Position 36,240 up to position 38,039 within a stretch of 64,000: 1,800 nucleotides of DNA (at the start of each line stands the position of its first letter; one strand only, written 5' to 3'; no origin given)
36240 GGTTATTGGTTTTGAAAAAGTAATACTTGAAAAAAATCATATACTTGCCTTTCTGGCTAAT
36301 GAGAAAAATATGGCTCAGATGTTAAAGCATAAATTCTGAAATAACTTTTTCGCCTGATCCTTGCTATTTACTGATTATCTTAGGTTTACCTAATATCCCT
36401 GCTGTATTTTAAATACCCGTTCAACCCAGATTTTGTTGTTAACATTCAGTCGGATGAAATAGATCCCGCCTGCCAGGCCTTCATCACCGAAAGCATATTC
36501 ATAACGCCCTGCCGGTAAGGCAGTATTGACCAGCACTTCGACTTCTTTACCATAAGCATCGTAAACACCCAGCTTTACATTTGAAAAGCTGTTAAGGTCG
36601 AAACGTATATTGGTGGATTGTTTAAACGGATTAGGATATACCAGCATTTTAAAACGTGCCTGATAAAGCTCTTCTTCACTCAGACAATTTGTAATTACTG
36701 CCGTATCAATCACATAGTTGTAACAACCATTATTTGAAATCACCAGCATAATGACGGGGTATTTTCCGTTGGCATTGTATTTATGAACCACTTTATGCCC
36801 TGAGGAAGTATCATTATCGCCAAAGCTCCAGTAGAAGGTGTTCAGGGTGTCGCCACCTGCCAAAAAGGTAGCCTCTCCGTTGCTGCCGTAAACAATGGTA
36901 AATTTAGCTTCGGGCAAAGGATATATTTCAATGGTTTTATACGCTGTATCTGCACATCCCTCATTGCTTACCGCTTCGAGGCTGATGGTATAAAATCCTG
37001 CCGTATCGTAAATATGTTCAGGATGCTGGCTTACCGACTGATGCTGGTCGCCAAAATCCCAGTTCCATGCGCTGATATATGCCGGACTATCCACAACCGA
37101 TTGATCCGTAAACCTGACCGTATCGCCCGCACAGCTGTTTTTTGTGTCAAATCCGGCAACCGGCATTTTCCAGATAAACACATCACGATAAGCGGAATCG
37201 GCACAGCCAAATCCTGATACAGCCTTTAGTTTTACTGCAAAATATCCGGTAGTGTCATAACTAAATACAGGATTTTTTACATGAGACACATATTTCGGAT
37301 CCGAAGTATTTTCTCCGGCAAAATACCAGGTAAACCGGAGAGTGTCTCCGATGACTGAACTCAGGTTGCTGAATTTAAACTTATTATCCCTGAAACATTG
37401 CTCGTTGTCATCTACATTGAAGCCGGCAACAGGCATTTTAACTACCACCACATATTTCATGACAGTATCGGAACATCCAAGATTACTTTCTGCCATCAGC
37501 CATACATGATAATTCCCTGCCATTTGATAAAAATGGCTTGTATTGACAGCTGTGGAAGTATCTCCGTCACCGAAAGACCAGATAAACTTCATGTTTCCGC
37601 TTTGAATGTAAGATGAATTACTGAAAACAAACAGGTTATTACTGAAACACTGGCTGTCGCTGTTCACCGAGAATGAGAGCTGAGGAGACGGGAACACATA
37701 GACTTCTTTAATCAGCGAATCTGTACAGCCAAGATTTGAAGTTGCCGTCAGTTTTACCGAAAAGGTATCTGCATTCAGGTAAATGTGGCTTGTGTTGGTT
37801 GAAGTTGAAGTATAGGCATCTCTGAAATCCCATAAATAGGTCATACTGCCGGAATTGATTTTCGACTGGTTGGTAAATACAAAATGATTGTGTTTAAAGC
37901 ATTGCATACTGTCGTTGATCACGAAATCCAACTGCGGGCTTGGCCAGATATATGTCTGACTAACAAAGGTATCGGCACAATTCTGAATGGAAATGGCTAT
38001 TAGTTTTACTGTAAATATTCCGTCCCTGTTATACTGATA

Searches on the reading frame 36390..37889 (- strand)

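Call 10: search_protein_families(library=ncbifam, proteins=[window:36390-37889:-], max_evalue=0.01)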
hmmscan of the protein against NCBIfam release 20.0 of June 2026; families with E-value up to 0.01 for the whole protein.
window:36390-37889:- (499 aa): 6 families
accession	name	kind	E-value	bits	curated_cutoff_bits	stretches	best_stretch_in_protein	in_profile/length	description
TIGR00864.1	PCC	subfamily_domain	5.2e-11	39.7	1861.4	2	16-230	1338-1550/2700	polycystin cation channel protein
TIGR04183.1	Por_Secre_tail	domain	1.1e-07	31.7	23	1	417-494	1-71/72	T9SS type A sorting domain-containing protein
NF038113.1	T9SSA_dep_M36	equivalog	1.1e-07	30.4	885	1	398-491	777-865/869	T9SS-dependent M36 family metallopeptidase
NF058578.1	CPR_pilus_PamR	equivalog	7.6e-06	25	300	0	278-311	186-227/297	pilus system RbmA-like protein PamR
NF052323.1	T9SSA_dep_M6i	equivalog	4.4e-05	21.6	600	1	417-485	960-1028/1043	T9SS-dependent M6-like inactivated metalloprotease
NF033707.1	T9SS_sortase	equivalog_domain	0.00073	17.3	420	1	414-485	998-1079/1095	type IX secretion system sortase PorU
